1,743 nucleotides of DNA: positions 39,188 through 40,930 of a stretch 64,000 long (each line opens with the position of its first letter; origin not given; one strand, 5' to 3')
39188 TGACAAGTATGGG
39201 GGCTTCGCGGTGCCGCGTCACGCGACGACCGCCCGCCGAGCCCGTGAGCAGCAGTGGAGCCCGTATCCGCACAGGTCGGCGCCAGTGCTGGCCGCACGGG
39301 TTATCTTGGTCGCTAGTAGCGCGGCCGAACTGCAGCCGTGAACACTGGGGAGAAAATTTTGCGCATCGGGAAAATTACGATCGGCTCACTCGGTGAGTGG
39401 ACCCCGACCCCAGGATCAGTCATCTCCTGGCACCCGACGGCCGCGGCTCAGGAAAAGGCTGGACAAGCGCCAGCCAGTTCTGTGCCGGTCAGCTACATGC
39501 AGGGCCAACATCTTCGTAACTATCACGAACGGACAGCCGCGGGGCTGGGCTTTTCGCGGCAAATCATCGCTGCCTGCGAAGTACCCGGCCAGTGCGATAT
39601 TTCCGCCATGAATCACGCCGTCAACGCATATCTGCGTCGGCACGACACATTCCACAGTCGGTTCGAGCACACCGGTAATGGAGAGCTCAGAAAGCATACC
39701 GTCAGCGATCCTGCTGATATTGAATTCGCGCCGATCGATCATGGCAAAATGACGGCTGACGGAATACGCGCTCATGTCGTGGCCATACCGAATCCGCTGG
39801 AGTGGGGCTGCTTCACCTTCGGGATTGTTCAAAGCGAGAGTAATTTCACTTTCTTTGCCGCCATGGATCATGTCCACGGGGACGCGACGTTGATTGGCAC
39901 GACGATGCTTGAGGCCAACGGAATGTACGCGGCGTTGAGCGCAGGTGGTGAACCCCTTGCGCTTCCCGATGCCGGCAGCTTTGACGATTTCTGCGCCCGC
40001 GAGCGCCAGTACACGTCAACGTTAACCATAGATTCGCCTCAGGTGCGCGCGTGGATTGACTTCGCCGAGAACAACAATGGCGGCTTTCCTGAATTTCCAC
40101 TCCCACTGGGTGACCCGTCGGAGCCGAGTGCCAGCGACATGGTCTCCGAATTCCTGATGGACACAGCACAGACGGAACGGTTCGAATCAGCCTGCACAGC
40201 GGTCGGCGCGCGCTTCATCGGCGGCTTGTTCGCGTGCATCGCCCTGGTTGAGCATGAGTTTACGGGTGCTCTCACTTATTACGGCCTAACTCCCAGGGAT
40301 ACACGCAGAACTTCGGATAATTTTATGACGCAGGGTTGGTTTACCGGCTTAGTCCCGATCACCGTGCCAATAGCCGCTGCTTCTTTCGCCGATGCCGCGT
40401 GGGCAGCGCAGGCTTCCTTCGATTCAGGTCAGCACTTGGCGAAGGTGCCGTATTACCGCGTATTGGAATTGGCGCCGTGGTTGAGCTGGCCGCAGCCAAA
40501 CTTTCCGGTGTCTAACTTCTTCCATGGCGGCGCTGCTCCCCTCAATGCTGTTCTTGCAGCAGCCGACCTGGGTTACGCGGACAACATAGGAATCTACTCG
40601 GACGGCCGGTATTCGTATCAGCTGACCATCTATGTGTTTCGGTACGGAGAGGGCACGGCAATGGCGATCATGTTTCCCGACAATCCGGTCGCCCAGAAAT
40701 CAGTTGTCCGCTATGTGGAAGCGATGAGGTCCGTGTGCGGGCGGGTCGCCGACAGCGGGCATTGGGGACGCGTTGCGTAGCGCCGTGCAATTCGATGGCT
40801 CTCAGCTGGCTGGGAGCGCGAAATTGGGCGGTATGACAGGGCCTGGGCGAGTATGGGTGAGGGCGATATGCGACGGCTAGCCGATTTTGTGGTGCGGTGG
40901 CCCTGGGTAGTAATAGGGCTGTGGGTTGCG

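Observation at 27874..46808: pks-papA-mmpL-(PE-PPE hydrolase)-fadD module: an acyltrehalose glycolipid locus, most like the trehalose polyphleate (TPP) type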

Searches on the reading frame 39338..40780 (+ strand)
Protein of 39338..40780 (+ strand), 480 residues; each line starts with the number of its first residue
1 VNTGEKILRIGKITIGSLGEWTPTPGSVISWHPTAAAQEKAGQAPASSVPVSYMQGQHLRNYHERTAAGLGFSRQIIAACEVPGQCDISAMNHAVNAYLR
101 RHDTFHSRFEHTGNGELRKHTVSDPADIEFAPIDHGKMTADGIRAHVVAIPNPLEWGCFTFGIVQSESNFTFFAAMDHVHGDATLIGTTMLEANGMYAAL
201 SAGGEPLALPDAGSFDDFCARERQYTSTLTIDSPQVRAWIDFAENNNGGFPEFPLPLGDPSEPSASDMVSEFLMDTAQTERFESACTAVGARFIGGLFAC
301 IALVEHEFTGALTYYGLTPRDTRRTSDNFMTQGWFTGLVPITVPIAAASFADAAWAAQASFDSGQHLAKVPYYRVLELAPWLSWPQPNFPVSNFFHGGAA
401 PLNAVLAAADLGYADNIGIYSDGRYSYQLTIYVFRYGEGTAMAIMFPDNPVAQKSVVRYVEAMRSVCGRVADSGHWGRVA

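Call 3: search_protein_families(library=pfam, proteins=[window:39338-40780:+])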
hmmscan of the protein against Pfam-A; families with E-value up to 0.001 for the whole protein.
window:39338-40780:+ (480 aa): 1 family
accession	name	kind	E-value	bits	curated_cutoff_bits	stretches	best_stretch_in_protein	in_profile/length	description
PF00668.25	Condensation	-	1.3e-13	51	30.6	1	78-376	31-335/456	Condensation domain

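Call 5: search_protein_families(library=ncbifam, proteins=[window:39338-40780:+])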
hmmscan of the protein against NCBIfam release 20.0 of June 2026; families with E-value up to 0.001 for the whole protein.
window:39338-40780:+ (480 aa): 0 families

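Call 9: find_related_loci(query=window:39338-40780:+, collection=genome_contigs, flank=10000)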
Query window:39338-40780:+ (480 aa) in genome_contigs; peptide patterns used: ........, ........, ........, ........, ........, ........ (x = any residue, [..] = any of these).
467 stretches matched a pattern; 441 encode a relative of the query (tblastn E <= 1e-3); the best 80 are kept; 80 distinct loci.
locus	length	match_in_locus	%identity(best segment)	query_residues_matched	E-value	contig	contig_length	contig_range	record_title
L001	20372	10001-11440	91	1-480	0e+0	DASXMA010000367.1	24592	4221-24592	MAG TPA_asm: Mycobacterium sp. isolate SMAG_U5316 k141_450869, whole genome shotgun sequence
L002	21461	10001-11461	90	1-480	0e+0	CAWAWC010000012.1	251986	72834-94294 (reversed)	MAG: uncultured Actinomycetota bacterium isolate MFD05580.bin.1.26 genome assembly, contig: contig_21959, whole genome s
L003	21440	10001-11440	91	1-480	0e+0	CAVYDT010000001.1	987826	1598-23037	MAG: uncultured Actinomycetota bacterium isolate MFD01138.bin.1.5 genome assembly, contig: contig_10253, whole genome sh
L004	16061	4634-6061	90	5-480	0e+0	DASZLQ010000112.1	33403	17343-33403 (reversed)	MAG TPA_asm: Mycobacterium sp. isolate SMAG_U5869 k141_22992, whole genome shotgun sequence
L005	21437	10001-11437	89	2-480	0e+0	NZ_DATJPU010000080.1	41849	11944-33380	MAG: Mycobacterium sp. isolate SMAG_U14921 k141_2669988, whole genome shotgun sequence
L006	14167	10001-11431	88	4-480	0e+0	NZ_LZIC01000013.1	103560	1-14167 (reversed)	Mycobacterium sp. 852002-50816_SCH5313054-b contig_11, whole genome shotgun sequence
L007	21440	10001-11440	90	1-480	0e+0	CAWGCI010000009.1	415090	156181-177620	MAG: uncultured Actinomycetota bacterium isolate MFD06435.bin.2.126 genome assembly, contig: contig_40424, whole genome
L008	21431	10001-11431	87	4-480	0e+0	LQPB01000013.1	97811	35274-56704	Mycobacterium interjectum strain DSM 44064 contig_17, whole genome shotgun sequence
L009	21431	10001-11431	87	4-480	0e+0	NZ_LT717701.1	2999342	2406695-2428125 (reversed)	Mycobacterium terramassiliense strain AB308, whole genome shotgun sequence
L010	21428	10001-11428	88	5-480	0e+0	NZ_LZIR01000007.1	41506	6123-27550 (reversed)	Mycobacterium sp. 852002-51057_SCH5723018 contig_104, whole genome shotgun sequence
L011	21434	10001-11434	87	3-480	0e+0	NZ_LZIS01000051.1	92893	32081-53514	Mycobacterium sp. E3198 contig_144, whole genome shotgun sequence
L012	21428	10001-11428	88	5-480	0e+0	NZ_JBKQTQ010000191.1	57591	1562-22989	MAG: Mycobacterium sp. isolate MHr2D2E2F__bin_41 MHr2D2E2F_000000152166, whole genome shotgun sequence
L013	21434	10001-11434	87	3-480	0e+0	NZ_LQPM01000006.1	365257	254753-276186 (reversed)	Mycobacterium paraense strain IEC26 contig_14, whole genome shotgun sequence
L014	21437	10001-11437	86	2-480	0e+0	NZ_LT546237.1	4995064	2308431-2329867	Mycobacterium interjectum strain ATCC 51457T, whole genome shotgun sequence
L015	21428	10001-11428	86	5-480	0e+0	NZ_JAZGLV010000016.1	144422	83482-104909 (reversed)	Mycobacterium sp. 050134 contig00016, whole genome shotgun sequence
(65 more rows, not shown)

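Call 21: find_homologous_proteins(query=window:39338-40780:+, max_evalue=1e-10)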
Query window:39338-40780:+ (480 aa): 1532 proteins with E <= 1e-10 among 8000 candidates; the best 120 are listed.
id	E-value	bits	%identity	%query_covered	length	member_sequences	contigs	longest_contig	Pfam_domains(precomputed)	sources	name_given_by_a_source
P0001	1.0e-293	993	88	100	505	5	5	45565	PF00668.26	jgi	jgi:hypothetical protein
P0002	7.2e-291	983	87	99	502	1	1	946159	PF00668.26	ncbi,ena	-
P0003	4.8e-289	977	88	99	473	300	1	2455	PF00668.26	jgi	jgi:mycolipenoyl-CoA---2-(long-chain-fatty acyl)-trehalose mycolipenoyltransferase / long-chain-acyl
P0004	3.4e-288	974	87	99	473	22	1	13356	PF00668.26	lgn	-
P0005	1.1e-287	973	87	100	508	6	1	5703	PF00668.26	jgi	jgi:hypothetical protein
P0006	1.0e-286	970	88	99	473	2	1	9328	PF00668.26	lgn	-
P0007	1.8e-286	969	86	99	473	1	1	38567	PF00668.26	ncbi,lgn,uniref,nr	ncbi:condensation domain-containing protein [Mycobacterium sp. 1423905.2]|uniref:condensation domain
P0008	2.1e-286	969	86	100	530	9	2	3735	PF00668.26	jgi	-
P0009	1.0e-284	963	86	99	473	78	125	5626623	PF00668.26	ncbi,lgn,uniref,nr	ncbi:condensation domain-containing protein [Mycobacterium avium]|uniref:Acyltransferase n=2 Tax=Myc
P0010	1.3e-284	963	87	99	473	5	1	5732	PF00668.26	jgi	-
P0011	2.5e-284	962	85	100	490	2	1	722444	PF00668.26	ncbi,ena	-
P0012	1.1e-283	960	84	100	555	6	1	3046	PF00668.26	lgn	-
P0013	1.4e-283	959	86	99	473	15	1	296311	PF00668.26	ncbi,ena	-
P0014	1.1e-282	956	86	99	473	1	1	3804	PF00668.26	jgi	jgi:mycolipenoyl-CoA---2-(long-chain-fatty acyl)-trehalose mycolipenoyltransferase / long-chain-acyl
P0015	2.0e-282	955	86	100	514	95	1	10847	PF00668.26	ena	-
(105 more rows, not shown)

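Call 23: search_solved_structures(query=window:39338-40780:+, max_evalue=0.001)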
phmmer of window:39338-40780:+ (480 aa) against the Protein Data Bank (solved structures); distinct sequences matched with E-value up to 0.001: 1.
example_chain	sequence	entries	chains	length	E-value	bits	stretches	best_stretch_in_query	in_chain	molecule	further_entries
6aef_B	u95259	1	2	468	2.1e-146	491.9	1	14-473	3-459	Trehalose-2-sulfate acyltransferase PapA2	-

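Call 42: find_encoding_contigs(protein=window:39497-40780:+, flank=10000, max_places=10)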
Protein window:39497-40780:+ (427 aa): 3 contigs read that carry it; 3 places shown.
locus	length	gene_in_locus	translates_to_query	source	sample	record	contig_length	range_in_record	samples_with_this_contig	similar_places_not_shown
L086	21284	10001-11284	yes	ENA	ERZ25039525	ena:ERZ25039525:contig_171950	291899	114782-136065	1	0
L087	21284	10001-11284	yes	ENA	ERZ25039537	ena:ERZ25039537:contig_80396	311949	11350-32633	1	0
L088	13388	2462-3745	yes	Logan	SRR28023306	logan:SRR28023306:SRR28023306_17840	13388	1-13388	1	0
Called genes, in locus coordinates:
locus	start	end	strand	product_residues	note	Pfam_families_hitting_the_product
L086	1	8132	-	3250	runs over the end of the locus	PF00698:Acyl_transf_1, PF22336:RhiE-like_linker, PF22621:CurL-like_PKS_C, PF22953:SpnB_Rossmann, PF00106:adh_short, PF08659:KR, PF13561:adh_short_C2, PF00550:PP-binding, +20 more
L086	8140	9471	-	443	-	PF00109:ketoacyl-synt, PF00108:Thiolase_N (weak), PF02801:Ketoacyl-synt_C, PF16197:KAsynt_C_assoc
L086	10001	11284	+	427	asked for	PF00668:Condensation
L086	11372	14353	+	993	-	PF03176:MMPL, PF12349:Sterol-sensing (faint), PF03176:MMPL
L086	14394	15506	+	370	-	PF08237:PE-PPE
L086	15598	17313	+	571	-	PF00501:AMP-binding, PF23024:AMP-dom_DIP2-like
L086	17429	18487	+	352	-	PF19328:DAP_DH_C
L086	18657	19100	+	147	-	PF05423:Mycobact_memb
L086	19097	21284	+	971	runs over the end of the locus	PF03176:MMPL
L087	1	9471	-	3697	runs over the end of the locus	PF00109:ketoacyl-synt, PF02801:Ketoacyl-synt_C, PF16197:KAsynt_C_assoc, PF22621:CurL-like_PKS_C, PF00698:Acyl_transf_1, PF22336:RhiE-like_linker, PF22953:SpnB_Rossmann, PF00106:adh_short, +24 more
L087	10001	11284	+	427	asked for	PF00668:Condensation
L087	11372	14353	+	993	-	PF03176:MMPL, PF12349:Sterol-sensing (faint), PF03176:MMPL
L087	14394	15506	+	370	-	PF08237:PE-PPE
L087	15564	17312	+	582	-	PF00501:AMP-binding, PF23024:AMP-dom_DIP2-like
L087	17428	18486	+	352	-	PF19328:DAP_DH_C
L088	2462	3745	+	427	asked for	PF00668:Condensation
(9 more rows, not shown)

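Call 51: search_solved_structures(query=window:39359-40780:+, max_evalue=10, show_alignments=1)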
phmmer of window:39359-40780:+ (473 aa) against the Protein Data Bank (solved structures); distinct sequences matched with E-value up to 10: 8.
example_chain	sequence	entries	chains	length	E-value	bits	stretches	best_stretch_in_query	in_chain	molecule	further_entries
6aef_B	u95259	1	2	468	2e-146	492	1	7-466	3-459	Trehalose-2-sulfate acyltransferase PapA2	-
9uay_A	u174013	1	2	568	0.0039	19.5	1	69-250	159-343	CmnI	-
9glc_BD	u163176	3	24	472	0.087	15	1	237-290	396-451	Non-POU domain containing octamer binding | Non-POU domain-containing octamer-binding protein isoform X2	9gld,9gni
7aih_BD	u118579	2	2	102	0.72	12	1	33-74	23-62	mL97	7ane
9dfw_A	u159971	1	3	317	1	11.5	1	163-222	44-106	Radical SAM core domain-containing protein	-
6b4c_A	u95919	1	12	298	1.1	11.3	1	163-222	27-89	Viperin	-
7n7i_A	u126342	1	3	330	1.1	11.3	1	160-222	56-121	Viperin-like enzyme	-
9dgw_A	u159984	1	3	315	1.3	11.1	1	163-222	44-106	Radical SAM core domain-containing protein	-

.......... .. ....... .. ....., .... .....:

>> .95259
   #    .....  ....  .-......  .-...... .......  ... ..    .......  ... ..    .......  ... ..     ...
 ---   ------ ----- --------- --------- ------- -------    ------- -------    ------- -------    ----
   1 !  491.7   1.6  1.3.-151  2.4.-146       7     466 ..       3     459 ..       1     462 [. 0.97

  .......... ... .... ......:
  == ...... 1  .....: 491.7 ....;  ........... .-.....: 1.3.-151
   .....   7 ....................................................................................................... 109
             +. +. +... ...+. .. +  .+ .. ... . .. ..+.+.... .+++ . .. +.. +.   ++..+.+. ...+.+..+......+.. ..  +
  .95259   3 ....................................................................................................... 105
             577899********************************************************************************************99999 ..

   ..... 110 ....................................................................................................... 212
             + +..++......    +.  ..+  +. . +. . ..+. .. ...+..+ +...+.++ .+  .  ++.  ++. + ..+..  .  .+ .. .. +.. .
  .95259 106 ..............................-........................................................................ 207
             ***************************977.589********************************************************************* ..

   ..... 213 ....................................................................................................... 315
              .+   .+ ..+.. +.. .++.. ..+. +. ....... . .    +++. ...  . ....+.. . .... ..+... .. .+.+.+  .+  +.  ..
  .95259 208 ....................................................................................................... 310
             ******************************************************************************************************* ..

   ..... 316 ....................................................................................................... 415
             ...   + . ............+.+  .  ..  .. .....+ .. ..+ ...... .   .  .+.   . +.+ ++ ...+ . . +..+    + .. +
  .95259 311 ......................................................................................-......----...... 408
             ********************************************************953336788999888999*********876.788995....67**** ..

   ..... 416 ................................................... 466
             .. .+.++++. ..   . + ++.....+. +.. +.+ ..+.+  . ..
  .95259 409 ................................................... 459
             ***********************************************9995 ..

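Call 55: find_encoding_contigs(protein=P0009, flank=10000, max_places=2)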
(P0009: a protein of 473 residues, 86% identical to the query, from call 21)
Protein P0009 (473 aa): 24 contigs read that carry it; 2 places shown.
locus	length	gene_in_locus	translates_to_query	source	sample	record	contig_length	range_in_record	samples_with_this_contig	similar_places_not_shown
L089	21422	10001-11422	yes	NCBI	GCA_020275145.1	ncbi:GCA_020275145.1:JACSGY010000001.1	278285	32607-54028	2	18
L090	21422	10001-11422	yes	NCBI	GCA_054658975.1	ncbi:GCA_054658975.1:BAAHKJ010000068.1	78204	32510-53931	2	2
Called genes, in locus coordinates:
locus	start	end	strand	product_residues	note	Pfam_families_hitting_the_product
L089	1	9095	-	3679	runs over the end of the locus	PF00109:ketoacyl-synt, PF02801:Ketoacyl-synt_C, PF16197:KAsynt_C_assoc, PF00698:Acyl_transf_1, PF22336:RhiE-like_linker, PF22621:CurL-like_PKS_C, PF22953:SpnB_Rossmann, PF00106:adh_short, +25 more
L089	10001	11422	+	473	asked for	PF00668:Condensation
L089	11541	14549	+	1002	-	PF03176:MMPL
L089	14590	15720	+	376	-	PF08237:PE-PPE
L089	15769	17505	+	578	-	PF00501:AMP-binding, PF23024:AMP-dom_DIP2-like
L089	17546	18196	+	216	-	PF11139:SfLAP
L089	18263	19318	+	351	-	PF19328:DAP_DH_C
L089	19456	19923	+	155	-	PF05423:Mycobact_memb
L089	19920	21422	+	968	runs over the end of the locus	PF03176:MMPL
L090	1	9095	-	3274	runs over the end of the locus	-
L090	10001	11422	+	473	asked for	PF00668:Condensation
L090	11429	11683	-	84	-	-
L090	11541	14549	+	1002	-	PF03176:MMPL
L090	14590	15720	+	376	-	PF08237:PE-PPE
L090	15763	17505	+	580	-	PF00501:AMP-binding, PF23024:AMP-dom_DIP2-like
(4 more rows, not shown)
